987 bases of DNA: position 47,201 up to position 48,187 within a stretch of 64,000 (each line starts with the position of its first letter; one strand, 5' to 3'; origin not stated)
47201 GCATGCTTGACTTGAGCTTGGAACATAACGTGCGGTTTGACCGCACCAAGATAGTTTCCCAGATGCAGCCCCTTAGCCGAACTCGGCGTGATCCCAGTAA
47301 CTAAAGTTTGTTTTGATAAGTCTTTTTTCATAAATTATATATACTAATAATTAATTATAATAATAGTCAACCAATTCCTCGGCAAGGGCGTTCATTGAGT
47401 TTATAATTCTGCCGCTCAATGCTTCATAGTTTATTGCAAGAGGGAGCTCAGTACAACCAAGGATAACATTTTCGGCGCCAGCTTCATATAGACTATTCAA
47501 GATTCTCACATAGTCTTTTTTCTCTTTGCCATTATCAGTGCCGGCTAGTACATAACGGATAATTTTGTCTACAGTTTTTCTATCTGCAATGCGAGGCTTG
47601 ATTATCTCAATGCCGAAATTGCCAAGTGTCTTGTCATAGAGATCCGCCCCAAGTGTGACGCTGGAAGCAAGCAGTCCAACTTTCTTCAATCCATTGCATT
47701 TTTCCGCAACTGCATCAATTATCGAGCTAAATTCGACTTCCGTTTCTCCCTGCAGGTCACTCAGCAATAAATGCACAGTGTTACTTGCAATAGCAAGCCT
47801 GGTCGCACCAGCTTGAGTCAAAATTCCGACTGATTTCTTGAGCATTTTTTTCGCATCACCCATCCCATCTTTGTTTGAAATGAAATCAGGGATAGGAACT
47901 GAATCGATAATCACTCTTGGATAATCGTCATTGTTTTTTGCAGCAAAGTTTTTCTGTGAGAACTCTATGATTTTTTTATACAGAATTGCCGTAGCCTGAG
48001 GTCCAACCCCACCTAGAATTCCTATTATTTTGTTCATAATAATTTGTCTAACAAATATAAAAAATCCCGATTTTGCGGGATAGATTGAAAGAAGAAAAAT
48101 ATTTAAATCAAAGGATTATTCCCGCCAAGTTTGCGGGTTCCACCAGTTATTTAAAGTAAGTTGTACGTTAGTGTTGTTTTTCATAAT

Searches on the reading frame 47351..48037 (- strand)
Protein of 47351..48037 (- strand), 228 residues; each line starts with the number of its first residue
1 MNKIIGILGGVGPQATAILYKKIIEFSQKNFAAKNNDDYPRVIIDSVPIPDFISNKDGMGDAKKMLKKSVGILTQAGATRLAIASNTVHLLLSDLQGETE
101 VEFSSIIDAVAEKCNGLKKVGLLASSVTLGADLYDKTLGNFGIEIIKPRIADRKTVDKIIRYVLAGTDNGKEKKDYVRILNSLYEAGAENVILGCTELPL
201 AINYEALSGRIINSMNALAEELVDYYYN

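Call 8: search_protein_families(library=pfam, proteins=[window:47351-48037:-])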
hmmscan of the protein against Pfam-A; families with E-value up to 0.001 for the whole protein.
window:47351-48037:- (228 aa): 1 family
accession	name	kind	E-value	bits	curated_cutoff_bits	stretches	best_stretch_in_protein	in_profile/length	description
PF01177.27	Asp_Glu_race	-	1.6e-26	93.8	31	1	8-221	1-210/211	Asp/Glu/Hydantoin racemase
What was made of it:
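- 47351..48037 (-): First regulated gene: an Asp/Glu-type (PLP-independent) amino acid racemase of 228 aa. Its substrate is unknown. Pfam PF01177 at 1.6e-26 (call 8).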

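Call 14: find_homologous_proteins(query=window:47351-48037:-, max_evalue=1e-20)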
Query window:47351-48037:- (228 aa): 1132 proteins with E <= 1e-20 among 3657 candidates; the best 120 are listed.
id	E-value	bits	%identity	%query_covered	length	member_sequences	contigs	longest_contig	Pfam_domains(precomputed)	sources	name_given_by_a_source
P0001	3.3e-141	486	100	100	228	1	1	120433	PF01177.28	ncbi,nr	ncbi:amino acid racemase [Candidatus Dojkabacteria bacterium]|nr:amino acid racemase [Candidatus Doj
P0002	2.3e-87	310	65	99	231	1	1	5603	PF01177.28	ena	-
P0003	1.1e-80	288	58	100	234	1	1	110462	PF01177.28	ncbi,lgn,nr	ncbi:aspartate/glutamate racemase family protein [Candidatus Dojkabacteria bacterium]|nr:aspartate/g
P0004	1.1e-79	285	57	95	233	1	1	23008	PF01177.28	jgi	jgi:aspartate racemase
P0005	1.4e-79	285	60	99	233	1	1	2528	PF01177.28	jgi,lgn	-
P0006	1.7e-79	284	58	95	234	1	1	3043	PF01177.28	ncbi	ncbi:aspartate/glutamate racemase family protein [Patescibacteria group bacterium]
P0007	1.7e-79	284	60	98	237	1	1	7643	PF01177.28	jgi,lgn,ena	-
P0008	1.8e-79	284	59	100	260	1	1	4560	PF01177.28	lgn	-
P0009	2.8e-79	284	60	100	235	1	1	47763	PF01177.28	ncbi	-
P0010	6.2e-78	279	60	95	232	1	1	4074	PF01177.28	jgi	-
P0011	1.0e-77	279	58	100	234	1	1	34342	PF01177.28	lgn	-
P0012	1.8e-76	275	57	100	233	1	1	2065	PF01177.28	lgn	-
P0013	1.4e-75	272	58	99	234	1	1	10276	PF01177.28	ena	-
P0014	1.5e-75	272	61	99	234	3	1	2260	PF01177.28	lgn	-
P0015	1.8e-74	268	57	100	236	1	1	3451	PF01177.28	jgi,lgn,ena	-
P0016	3.9e-74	267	58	99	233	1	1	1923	PF01177.28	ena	-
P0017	4.3e-74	267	58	100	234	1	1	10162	PF01177.28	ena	-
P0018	2.9e-73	264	57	100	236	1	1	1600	PF01177.28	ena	-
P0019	4.8e-73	263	55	100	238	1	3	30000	PF01177.28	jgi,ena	-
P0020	9.1e-73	262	58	99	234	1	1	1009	PF01177.28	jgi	jgi:aspartate racemase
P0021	1.2e-72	262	56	99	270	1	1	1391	PF01177.28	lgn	-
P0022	2.4e-72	261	57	100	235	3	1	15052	PF01177.28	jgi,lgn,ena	-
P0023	4.2e-72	260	57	100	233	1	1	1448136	PF01177.28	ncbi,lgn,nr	ncbi:amino acid racemase [Candidatus Roizmanbacteria bacterium]|nr:MAG: amino acid racemase [Candida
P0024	1.4e-71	259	54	100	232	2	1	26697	PF01177.28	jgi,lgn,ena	-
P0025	2.9e-71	258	56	100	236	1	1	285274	PF01177.28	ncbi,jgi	jgi:aspartate racemase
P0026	3.4e-71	257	57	99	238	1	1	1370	PF01177.28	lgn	-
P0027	3.5e-71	257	56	99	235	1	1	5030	PF01177.28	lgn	-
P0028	3.7e-71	257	55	100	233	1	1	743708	PF01177.28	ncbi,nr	ncbi:MAG: amino acid racemase [Candidatus Daviesbacteria bacterium]|nr:amino acid racemase [Candidat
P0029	3.9e-71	257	55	100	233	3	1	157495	PF01177.28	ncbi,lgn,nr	ncbi:MAG: amino acid racemase [Candidatus Daviesbacteria bacterium]|nr:amino acid racemase [Candidat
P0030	8.1e-71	256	53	95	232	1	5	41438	PF01177.28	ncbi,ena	-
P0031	9.2e-71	256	54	100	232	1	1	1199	PF01177.28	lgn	-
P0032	1.1e-70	256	54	99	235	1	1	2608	PF01177.28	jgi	jgi:aspartate racemase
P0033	1.1e-70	256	55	100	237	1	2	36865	PF01177.28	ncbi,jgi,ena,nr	ncbi:MAG TPA: amino acid racemase [Candidatus Sulfotelmatobacter sp.]|jgi:aspartate racemase|nr:amin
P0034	1.3e-70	255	54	100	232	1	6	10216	PF01177.28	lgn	-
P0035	1.5e-70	255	53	100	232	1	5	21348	PF01177.28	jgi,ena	-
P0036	2.1e-70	255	55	100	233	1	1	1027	PF01177.28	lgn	-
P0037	2.9e-70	254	54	100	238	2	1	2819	PF01177.28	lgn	-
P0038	3.2e-70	254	54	99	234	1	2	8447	PF01177.28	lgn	-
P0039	5.5e-70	253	55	100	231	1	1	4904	PF01177.28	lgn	-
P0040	5.7e-70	253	56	99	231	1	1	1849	PF01177.28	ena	-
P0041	9.7e-70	253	53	100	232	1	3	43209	PF01177.28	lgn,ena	-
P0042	1.2e-69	252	55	100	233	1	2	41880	PF01177.28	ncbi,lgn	-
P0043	1.3e-69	252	55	100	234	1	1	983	PF01177.28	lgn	-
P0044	1.4e-69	252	55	99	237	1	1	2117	PF01177.28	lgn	-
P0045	1.5e-69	252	54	99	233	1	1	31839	PF01177.28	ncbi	-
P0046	1.9e-69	252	55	98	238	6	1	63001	PF01177.28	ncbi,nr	ncbi:MAG: amino acid racemase [Candidatus Roizmanbacteria bacterium]|nr:amino acid racemase [Candida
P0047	2.3e-69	251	53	100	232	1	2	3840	PF01177.28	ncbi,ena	-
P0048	2.4e-69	251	55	99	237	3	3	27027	PF01177.28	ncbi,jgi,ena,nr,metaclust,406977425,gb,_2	ncbi:MAG: hypothetical protein ACD_22C00226G0002 [uncultured bacterium]|nr:MAG: hypothetical protein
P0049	2.9e-69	251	54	99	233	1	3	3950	PF01177.28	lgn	-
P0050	3.3e-69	251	54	100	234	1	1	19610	PF01177.28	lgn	-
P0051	3.3e-69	251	53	100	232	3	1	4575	PF01177.28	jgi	-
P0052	4.4e-69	250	53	100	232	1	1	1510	PF01177.28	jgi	jgi:aspartate racemase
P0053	4.8e-69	250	55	99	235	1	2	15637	PF01177.28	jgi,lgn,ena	-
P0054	5.4e-69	250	54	100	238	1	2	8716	PF01177.28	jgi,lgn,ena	jgi:aspartate racemase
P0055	5.6e-69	250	53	99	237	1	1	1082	PF01177.28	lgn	-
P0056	5.7e-69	250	54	100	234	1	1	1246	PF01177.28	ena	-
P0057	6.9e-69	250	53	100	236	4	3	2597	PF01177.28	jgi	jgi:aspartate racemase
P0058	8.7e-69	249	54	100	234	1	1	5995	PF01177.28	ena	-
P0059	8.8e-69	249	53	100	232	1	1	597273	PF01177.28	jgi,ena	-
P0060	9.4e-69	249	54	100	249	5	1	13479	PF01177.28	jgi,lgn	-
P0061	9.8e-69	249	55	100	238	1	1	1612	PF01177.28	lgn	-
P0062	1.6e-68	249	53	100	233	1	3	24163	PF01177.28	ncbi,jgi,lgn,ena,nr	ncbi:MAG TPA: amino acid racemase [Candidatus Bathyarchaeia archaeon]|nr:amino acid racemase [Candid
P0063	1.7e-68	249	54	99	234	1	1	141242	PF01177.28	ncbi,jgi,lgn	ncbi:MAG: amino acid racemase [Candidatus Shapirobacteria bacterium]|jgi:aspartate racemase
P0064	1.8e-68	248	53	100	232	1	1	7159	PF01177.28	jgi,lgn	jgi:aspartate racemase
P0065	1.9e-68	248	55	99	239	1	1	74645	PF01177.28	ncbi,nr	ncbi:amino acid racemase [Candidatus Dojkabacteria bacterium]|nr:amino acid racemase [Candidatus Doj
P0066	2.0e-68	248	55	99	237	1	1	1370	PF01177.28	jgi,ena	-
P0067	2.4e-68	248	54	100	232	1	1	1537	PF01177.28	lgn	-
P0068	2.4e-68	248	54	99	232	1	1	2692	PF01177.28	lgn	-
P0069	3.3e-68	248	56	99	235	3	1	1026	PF01177.28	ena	-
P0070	4.1e-68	247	52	99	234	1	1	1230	PF01177.28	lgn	-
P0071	4.7e-68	247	54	100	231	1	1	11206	PF01177.28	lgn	-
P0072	4.7e-68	247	54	95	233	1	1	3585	PF01177.28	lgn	-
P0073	5.5e-68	247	55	100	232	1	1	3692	PF01177.28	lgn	-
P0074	6.5e-68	247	53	100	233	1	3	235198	PF01177.28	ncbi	-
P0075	6.7e-68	247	54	98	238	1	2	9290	PF01177.28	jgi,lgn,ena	-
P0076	6.9e-68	247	54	99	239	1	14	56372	PF01177.28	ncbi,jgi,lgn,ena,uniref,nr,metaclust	ncbi:hypothetical protein A2690_04900 [Candidatus Roizmanbacteria bacterium RIFCSPHIGHO2_01_FULL_39_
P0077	7.4e-68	246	55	100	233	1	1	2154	PF01177.28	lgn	-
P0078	7.7e-68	246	54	100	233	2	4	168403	PF01177.28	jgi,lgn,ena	jgi:aspartate racemase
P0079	7.7e-68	246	56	99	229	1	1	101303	PF01177.28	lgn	-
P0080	8.0e-68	246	53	95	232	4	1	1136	PF01177.28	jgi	-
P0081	8.7e-68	246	54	99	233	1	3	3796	PF01177.28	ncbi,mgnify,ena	ncbi:MAG: amino acid racemase [Patescibacteria group bacterium]|mgnify:FL=1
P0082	9.4e-68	246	55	99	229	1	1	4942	PF01177.28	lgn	-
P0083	9.6e-68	246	53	99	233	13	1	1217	PF01177.28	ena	-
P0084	1.2e-67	246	55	100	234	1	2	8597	PF01177.28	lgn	-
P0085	1.2e-67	246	54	100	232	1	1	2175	PF01177.28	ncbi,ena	-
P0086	1.3e-67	246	56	99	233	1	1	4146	PF01177.28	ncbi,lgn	-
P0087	1.6e-67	245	54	99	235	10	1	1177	PF01177.28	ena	-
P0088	1.8e-67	245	52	100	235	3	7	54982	PF01177.28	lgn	-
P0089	2.2e-67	245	52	100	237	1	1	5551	PF01177.28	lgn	-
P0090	2.5e-67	245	55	100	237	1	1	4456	PF01177.28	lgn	-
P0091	2.6e-67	245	54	100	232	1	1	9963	PF01177.28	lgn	-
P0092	2.6e-67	245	53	100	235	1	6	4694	PF01177.28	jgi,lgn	-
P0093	2.9e-67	244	54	99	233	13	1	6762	PF01177.28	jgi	jgi:aspartate racemase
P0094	3.3e-67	244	52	95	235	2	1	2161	PF01177.28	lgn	-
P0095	3.5e-67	244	54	98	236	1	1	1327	PF01177.28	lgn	-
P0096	4.6e-67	244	53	99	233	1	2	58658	PF01177.28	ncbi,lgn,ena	-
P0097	4.9e-67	244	53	99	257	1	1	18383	PF01177.28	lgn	-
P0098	5.1e-67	244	54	100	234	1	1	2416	PF01177.28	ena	-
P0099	6.0e-67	243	51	100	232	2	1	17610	PF01177.28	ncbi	-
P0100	6.0e-67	243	54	97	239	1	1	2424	PF01177.28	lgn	-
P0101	6.4e-67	243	53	100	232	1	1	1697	PF01177.28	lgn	-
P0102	6.9e-67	243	55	100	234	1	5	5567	PF01177.28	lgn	-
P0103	9.1e-67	243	55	100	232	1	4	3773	PF01177.28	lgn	-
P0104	1.0e-66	243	53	94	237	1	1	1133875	PF01177.28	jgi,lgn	jgi:aspartate racemase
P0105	1.4e-66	242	52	100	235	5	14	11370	PF01177.28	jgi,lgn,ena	-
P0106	1.5e-66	242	53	100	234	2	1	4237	PF01177.28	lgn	-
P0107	1.5e-66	242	52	99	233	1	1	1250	PF01177.28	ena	-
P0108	2.1e-66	242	53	99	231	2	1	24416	PF01177.28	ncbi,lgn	-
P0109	2.1e-66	242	51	99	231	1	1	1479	PF01177.28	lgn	-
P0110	2.8e-66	241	54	100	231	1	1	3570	PF01177.28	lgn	-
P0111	3.7e-66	241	54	99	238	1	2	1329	PF01177.28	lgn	-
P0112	3.7e-66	241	52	100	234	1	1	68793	PF01177.28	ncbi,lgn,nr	ncbi:amino acid racemase [Candidatus Woesebacteria bacterium]|nr:amino acid racemase [Candidatus Woe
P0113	4.8e-66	241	51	99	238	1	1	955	PF01177.28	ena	-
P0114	6.2e-66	240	49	100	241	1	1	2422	PF01177.28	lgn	-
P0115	8.7e-66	240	53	100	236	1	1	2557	PF01177.28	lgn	-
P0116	8.8e-66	240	54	99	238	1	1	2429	PF01177.28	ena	-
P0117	9.6e-66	240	52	100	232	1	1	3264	PF01177.28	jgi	jgi:aspartate racemase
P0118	9.8e-66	240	53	99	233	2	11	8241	PF01177.28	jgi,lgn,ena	-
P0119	1.3e-65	239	52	99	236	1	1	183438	PF01177.28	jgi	jgi:aspartate racemase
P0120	1.6e-65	239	52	99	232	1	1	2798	PF01177.28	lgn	-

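Call 15: find_encoding_contigs(protein=P0003, flank=3000, max_places=2)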
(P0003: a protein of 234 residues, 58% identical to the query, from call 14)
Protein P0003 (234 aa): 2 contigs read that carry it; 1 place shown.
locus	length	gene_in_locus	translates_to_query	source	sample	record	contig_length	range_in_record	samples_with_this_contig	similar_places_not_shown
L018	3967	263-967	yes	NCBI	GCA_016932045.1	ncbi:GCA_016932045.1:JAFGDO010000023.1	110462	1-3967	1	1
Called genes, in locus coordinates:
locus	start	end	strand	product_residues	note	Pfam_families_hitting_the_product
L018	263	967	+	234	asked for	PF01177:Asp_Glu_race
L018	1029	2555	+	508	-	PF04073:tRNA_edit, PF00579:tRNA-synt_1b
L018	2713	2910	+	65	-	-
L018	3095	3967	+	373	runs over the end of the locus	PF07907:YibE_F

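Call 16: find_encoding_contigs(protein=P0002, flank=3000, max_places=2)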
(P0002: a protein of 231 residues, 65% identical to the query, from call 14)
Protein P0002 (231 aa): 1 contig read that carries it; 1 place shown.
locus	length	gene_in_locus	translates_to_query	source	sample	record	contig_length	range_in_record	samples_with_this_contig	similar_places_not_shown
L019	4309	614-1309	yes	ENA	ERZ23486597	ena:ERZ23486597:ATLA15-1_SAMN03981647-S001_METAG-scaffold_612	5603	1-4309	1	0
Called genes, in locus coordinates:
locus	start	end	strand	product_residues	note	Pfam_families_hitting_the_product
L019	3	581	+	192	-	?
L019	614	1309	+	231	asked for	PF01177:Asp_Glu_race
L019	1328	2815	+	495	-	-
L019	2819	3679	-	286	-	PF00561:Abhydrolase_1 (weak)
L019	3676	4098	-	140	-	PF02681:DUF212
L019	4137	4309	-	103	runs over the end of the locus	-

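Call 21: find_related_loci(query=A1, collection=metagenome_contigs, flank=3000)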
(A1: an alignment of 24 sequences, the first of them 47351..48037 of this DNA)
Query A1 (228 aa) in metagenome_contigs; peptide patterns used: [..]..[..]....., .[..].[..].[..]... (x = any residue, [..] = any of these).
600 stretches matched a pattern (row limit reached: there are more); 540 encode a relative of the query (tblastn E <= 1e-3); the best 80 are kept; 80 distinct loci.
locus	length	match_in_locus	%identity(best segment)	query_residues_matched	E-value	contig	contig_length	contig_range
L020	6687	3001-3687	54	2-228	2e-79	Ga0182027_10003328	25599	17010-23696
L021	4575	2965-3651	53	2-228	3e-77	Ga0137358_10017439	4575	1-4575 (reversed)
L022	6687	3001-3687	53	2-228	5e-77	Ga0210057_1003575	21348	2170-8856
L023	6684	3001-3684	55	3-228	1e-75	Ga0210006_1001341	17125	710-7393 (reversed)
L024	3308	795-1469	54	5-227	2e-75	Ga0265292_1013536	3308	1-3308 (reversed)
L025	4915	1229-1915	52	2-228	8e-74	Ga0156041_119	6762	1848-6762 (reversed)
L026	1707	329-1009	50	3-227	2e-76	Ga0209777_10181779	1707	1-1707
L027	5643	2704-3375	53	2-223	8e-72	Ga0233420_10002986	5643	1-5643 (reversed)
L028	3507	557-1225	51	3-223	2e-67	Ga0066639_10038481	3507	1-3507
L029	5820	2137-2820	44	3-228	3e-64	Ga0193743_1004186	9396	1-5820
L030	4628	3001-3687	46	2-228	3e-63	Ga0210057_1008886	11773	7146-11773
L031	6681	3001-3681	48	3-227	1e-62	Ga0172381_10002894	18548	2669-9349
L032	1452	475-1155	42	3-227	7e-51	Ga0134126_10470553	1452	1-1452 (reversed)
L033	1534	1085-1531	55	2-148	3e-50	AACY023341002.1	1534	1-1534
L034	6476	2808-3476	40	2-223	2e-44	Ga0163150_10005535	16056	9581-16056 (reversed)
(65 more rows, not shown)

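Call 53: search_protein_families(library=ncbifam, proteins=[window:47351-48037:-])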
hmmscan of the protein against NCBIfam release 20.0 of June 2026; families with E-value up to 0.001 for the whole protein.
window:47351-48037:- (228 aa): 4 families
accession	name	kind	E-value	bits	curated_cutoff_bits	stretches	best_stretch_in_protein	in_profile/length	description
NF052483.1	racemase_CuyB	equivalog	2.1e-43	148.9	190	1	5-225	1-224/225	cysteate racemase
TIGR00035.1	asp_race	subfamily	4.4e-39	134.5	93.1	1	1-224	1-225/236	amino acid racemase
NF007569.0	PRK10200.1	equivalog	4.7e-19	69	417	1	3-222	2-224/230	aspartate/glutamate racemase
TIGR00067.1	glut_race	equivalog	5.5e-05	22.7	146.65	1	81-200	65-185/251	glutamate racemase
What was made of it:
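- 47351..48037 (-): NCBIfam TIGR00035 amino acid racemase scores 134.5 bits (cutoff 93.1) (call 53).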

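Call 65: find_encoding_contigs(protein=P0023, flank=4000, max_places=1)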
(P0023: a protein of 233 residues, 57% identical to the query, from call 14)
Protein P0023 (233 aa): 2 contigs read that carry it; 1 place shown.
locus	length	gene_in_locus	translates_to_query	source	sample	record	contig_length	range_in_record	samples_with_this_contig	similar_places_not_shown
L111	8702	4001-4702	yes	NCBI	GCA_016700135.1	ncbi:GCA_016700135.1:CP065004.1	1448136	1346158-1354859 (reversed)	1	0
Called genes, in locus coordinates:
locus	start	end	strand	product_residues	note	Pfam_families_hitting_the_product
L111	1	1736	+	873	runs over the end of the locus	PF26449:DUF8128 (weak), PF01935:DUF87 (weak), PF04851:ResIII (faint), PF10412:TrwB_AAD_bind (weak), PF12696:TraG-D_C (weak)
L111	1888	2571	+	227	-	PF13814:Replic_Relax (weak)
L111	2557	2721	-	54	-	-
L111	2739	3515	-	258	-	-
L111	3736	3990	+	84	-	PF01371:Trp_repressor, PF13384:HTH_23 (weak)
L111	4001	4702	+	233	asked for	PF01177:Asp_Glu_race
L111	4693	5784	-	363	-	-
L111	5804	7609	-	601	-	PF02463:SMC_N (faint), PF11398:DUF2813, PF13175:AAA_15, PF13304:AAA_21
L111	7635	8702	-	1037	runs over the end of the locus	PF04851:ResIII, PF18766:SWI2_SNF2 (weak)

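Call 66: search_solved_structures(query=window:47351-48037:-, max_evalue=0.00001)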
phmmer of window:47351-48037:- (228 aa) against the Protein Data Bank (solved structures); distinct sequences matched with E-value up to 0.00001: 12.
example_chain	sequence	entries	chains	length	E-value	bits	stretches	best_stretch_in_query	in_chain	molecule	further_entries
2zsk_A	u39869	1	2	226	1.3e-38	136.1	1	3-221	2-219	226aa long hypothetical aspartate racemase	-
2dx7_A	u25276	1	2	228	3.2e-26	95.6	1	3-223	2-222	aspartate racemase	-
1jfl_A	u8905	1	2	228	6e-26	94.7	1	3-223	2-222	ASPARTATE RACEMASE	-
3s7z_A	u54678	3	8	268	1.1e-22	84.1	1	2-226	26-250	Putative aspartate racemase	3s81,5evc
3ojc_A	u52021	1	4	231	2.4e-19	73.2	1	1-225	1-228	Putative aspartate/glutamate racemase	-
5b19_A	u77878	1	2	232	1.9e-15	60.4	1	1-223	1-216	Aspartate racemase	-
5hqt_A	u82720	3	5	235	1.3e-13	54.4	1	3-207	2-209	aspartate/glutamate racemase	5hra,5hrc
5ell_A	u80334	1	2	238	1.3e-13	54.4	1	3-207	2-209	Asp/Glu_racemase family protein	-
5elm_A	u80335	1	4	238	3.4e-12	49.8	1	3-207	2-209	Asp/Glu_racemase family protein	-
1iu9_A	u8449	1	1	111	2.4e-09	40.4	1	113-208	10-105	aspartate racemase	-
9lyd_Q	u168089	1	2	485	4.1e-08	36.5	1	110-208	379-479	G-protein coupled receptor 3,Aspartate racemase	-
5xnk_A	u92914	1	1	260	4.4e-06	29.8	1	4-213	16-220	McyF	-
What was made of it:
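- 47351..48037 (-): The nearest solved structures are aspartate racemases (call 66).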
